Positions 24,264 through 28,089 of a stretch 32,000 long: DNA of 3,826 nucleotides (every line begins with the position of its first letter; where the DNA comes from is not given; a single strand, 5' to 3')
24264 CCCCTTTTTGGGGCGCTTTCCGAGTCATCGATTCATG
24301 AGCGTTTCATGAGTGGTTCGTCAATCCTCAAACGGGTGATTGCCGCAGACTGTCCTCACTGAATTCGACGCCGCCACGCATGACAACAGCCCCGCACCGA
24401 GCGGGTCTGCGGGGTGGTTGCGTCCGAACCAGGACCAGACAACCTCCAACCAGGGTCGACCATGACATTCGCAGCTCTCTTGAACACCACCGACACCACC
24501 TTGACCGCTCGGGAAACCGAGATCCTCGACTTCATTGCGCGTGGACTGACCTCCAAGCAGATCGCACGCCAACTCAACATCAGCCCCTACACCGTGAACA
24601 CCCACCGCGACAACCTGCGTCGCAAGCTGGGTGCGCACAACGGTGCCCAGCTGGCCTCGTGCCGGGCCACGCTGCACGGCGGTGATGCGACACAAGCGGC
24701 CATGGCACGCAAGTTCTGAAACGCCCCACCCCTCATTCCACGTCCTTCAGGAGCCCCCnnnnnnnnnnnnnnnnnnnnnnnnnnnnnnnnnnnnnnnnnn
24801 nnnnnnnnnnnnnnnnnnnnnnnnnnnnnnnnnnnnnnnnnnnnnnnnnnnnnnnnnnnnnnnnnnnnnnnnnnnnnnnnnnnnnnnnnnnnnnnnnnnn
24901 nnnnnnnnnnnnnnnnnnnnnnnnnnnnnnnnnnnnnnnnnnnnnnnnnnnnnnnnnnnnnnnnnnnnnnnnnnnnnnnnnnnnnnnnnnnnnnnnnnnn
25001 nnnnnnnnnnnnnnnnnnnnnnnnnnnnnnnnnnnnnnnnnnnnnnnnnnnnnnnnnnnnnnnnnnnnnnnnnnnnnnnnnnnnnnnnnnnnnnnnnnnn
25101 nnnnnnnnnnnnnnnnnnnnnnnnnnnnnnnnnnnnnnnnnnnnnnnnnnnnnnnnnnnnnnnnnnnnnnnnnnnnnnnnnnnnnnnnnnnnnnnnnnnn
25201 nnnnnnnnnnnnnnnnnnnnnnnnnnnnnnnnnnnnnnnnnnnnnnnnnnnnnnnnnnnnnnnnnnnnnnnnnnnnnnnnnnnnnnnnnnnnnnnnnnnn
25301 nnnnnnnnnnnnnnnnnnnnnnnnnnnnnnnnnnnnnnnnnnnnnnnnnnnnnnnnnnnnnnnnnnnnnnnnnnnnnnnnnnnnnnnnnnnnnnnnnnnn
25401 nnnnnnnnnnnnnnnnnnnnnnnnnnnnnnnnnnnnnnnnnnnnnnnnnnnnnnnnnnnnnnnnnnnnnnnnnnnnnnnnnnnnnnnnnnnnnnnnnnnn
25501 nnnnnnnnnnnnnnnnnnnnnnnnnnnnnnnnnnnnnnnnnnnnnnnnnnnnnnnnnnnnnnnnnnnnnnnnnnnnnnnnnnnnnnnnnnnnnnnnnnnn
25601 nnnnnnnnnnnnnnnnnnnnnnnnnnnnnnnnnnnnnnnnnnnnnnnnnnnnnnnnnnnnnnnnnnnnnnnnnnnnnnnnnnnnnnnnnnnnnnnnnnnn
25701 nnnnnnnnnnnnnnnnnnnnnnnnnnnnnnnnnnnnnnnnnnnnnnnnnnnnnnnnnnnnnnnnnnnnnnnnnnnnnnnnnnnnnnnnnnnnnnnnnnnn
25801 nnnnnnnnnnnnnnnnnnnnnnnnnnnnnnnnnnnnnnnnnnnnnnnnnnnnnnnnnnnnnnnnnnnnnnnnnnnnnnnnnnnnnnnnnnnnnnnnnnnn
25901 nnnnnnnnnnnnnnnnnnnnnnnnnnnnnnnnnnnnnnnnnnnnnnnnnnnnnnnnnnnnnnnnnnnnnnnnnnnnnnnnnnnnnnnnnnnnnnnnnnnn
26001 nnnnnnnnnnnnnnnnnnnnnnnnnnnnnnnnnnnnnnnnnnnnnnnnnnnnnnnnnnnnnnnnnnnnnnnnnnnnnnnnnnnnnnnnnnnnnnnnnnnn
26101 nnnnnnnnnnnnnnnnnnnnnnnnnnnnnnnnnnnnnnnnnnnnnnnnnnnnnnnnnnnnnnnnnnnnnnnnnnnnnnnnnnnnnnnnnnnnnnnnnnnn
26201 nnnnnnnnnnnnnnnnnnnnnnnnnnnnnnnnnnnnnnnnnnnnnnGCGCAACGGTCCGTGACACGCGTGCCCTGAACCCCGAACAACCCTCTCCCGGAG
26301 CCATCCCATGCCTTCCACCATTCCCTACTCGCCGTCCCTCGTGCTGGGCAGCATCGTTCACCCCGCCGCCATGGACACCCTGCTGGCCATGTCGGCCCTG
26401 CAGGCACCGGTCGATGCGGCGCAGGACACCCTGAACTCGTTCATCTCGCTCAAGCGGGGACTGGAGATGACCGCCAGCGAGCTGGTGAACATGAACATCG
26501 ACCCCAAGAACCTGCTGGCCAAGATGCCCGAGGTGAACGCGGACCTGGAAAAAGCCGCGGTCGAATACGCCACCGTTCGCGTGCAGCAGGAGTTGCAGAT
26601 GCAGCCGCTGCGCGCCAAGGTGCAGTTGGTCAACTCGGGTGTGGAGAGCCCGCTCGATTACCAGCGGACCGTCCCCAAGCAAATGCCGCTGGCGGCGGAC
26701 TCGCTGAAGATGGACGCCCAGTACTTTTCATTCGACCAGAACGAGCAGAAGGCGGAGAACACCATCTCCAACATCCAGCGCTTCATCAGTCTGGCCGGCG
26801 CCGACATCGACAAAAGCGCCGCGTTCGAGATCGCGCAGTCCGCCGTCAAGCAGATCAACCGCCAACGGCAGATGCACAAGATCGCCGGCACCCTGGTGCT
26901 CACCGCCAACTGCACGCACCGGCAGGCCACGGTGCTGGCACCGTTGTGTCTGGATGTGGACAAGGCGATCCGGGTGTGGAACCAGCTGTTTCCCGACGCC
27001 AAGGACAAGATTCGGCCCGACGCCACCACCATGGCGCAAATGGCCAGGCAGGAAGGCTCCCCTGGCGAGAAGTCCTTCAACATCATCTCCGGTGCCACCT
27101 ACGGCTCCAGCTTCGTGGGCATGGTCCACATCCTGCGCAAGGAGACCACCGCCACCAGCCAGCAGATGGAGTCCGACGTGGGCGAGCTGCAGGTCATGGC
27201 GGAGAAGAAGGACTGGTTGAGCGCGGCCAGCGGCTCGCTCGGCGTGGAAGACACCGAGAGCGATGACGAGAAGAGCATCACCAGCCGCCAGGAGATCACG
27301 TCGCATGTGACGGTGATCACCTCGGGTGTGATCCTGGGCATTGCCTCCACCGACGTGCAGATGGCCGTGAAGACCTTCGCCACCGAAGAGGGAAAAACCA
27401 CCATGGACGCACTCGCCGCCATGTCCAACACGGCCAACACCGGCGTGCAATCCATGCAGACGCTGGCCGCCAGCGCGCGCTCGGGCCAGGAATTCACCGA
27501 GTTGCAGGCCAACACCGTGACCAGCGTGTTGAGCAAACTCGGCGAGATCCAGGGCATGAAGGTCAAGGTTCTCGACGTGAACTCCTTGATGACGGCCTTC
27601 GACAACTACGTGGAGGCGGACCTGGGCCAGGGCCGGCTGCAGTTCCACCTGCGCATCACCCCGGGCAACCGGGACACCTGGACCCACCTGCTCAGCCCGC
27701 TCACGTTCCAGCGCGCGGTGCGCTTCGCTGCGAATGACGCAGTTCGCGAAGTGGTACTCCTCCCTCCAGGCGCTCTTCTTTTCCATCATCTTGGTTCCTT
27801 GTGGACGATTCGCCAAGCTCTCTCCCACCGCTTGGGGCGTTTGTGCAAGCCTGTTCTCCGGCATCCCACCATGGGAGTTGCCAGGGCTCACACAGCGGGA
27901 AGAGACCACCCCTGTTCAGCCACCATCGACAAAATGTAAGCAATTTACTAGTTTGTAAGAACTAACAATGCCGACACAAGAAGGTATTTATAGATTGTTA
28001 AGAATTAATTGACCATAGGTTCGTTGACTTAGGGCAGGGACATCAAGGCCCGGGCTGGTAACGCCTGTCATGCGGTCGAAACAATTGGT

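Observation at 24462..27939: LuxR-solo followed by two tandem signal-less paralogues with MACPF/CDC-like landmarks: candidate undescribed pore-forming module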

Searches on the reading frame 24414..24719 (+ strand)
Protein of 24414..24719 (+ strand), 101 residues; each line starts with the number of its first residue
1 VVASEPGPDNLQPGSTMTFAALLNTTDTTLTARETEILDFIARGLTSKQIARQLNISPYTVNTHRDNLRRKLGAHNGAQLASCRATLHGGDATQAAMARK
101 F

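Call 3: search_protein_families(library=pfam, proteins=[window:24414-24719:+], max_evalue=1)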
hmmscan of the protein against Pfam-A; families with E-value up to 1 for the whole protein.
window:24414-24719:+ (101 aa): 17 families
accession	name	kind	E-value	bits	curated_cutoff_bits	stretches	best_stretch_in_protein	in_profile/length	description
PF00196.25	GerE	-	8.7e-21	73.8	23.5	1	29-81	2-54/57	Bacterial regulatory proteins, luxR family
PF13384.12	HTH_23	-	0.00021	21.4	24.6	1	36-66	9-39/50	Homeodomain-like domain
PF08281.18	Sigma70_r4_2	-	0.00043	20.3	25.7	1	44-72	26-54/54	Sigma-70, region 4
PF13412.12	HTH_24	-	0.00077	19.4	21.9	1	37-70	8-43/48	Winged helix-turn-helix DNA-binding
PF12840.13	HTH_20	-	0.0011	19.4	27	1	37-64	9-38/51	Helix-turn-helix domain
PF12802.13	MarR_2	-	0.0015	19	27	1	30-64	3-40/61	MarR family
PF01726.22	LexA_DNA_bind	-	0.0016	18.6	23.7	1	28-71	2-53/65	LexA DNA binding domain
PF13518.12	HTH_28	-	0.0056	17.2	25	1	36-67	4-35/52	Helix-turn-helix domain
PF08279.18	HTH_11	-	0.01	16.1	25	1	34-70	2-41/55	HTH domain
PF13551.12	HTH_29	-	0.012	16.1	28.1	1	41-66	8-34/64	Winged helix-turn helix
PF04545.22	Sigma70_r4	-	0.019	14.9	24.1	1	29-64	4-40/50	Sigma-70, region 4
PF13936.12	HTH_38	-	0.02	15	27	1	36-63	12-39/44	Helix-turn-helix domain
PF02796.21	HTH_7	-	0.032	14.8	23.8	1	38-61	15-38/45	Helix-turn-helix domain of resolvase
PF04967.18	HTH_10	-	0.049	13.9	23.1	1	43-67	22-46/53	HTH DNA binding domain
PF21694.2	DNA_pol3_delta_C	-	0.058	13.8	27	1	42-68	55-81/121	DNA polymerase III delta subunit, C-terminal domain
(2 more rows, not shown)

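Call 4: search_protein_families(library=ncbifam, proteins=[window:24414-24719:+], max_evalue=1)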
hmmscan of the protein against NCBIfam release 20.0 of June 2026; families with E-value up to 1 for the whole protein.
window:24414-24719:+ (101 aa): 37 families (the best 25 are shown)
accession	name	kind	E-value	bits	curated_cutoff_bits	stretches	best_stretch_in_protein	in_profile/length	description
NF011896.0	PRK15369.1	equivalog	1.2e-14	54.4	242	1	23-86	143-206/211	two component system response regulator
NF052445.1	RespRegMctR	equivalog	3e-13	49.6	300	1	25-81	140-196/205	two-component system response regulator MctR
NF007561.1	PRK10188.1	equivalog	8.8e-11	41.6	350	1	25-85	175-234/240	quorum-sensing transcriptional regulator SdiA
TIGR03020.2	EpsA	equivalog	2.1e-10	40.7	170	1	24-82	185-243/247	XrtB/PEP-CTERM-associated transcriptional regulator EpsA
NF007685.0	PRK10360.1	equivalog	4.8e-10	39.6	258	1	24-82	132-190/196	response regulator transcription factor UhpA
NF052366.1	photon_PedR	equivalog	5.2e-10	39.4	120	1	29-80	2-53/74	photosynthetic electron transport-dependent transcriptional regulator PedR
NF006900.1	PRK09390.1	equivalog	5.2e-10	39.2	255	1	28-81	141-194/203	response regulator FixJ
NF047785.1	respo_reg_MadR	equivalog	1.1e-09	38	300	1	24-78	143-197/209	MadR family response regulator transcription factor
TIGR03541.1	reg_near_HchA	equivalog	1.5e-09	37.7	215.6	1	24-80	166-222/232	PA1136 family autoinducer-binding transcriptional regulator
NF007935.0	PRK10651.1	equivalog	3e-09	36.4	250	1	26-73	152-199/216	two-component system response regulator NarL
NF007708.0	PRK10403.1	equivalog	7e-09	35.4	343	1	28-74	152-198/215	nitrate/nitrite response regulator protein NarP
NF007505.1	PRK10100.1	equivalog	7.8e-09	35.5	250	1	24-81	139-196/204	biofilm master transcriptional regulator CsgD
NF007403.0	PRK09935.1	equivalog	2.8e-08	33.6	271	1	25-80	145-200/210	fimbria biosynthesis transcriptional regulator FimZ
NF040749.1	tetrathio_RR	equivalog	4.4e-08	33.1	290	1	24-82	128-186/191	tetrathionate respiration response regulator TtrR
NF003420.0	PRK04841.1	equivalog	3e-07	28.9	537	1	28-76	837-885/903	HTH-type transcriptional regulator MalT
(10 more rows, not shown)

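Call 40: search_protein_families(library=padloc, proteins=[window:24414-24719:+], max_evalue=0.1)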
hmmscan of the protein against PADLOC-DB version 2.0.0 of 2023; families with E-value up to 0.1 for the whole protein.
window:24414-24719:+ (101 aa): 8 families
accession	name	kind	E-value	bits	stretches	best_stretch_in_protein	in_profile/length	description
PDLC01855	CARF3--CARF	-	7.8e-08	30.3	1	29-68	217-256/288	-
PDLC01851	CARF3--CARF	-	1.8e-07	28.8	1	28-80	208-260/279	-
PDLC01848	CARF3--CARF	-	0.00031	18.5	1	15-70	124-175/197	-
PDLC01268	CasR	-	0.0021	16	1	26-71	118-164/179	"CAS-I,CAS-II,CAS-III,CAS-IV,CAS-V,CAS-VI; associated_signaling"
PDLC01850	CARF3--CARF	-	0.0049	14.8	1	26-71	139-186/209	-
PDLC01853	CARF3--CARF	-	0.0061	14.3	1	27-71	133-181/209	-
PDLC01434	CasR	-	0.013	13.4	1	27-70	123-167/191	"CAS-I,CAS-II,CAS-III,CAS-IV,CAS-V,CAS-VI; associated_signaling"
PDLC01866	CARF3--CARF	-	0.033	12.2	1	21-70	128-179/207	-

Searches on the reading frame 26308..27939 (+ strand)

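Call 3: search_protein_families(library=pfam, proteins=[window:26308-27939:+], max_evalue=1)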
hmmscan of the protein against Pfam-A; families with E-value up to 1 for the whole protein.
window:26308-27939:+ (543 aa): 1 family
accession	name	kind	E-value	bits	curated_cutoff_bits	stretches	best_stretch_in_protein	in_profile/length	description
PF07183.16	DUF1403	-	0.05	13.4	31.8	1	148-258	109-218/312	Protein of unknown function (DUF1403)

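Call 4: search_protein_families(library=ncbifam, proteins=[window:26308-27939:+], max_evalue=1)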
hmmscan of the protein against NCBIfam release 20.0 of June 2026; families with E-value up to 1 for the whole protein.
window:26308-27939:+ (543 aa): 0 families
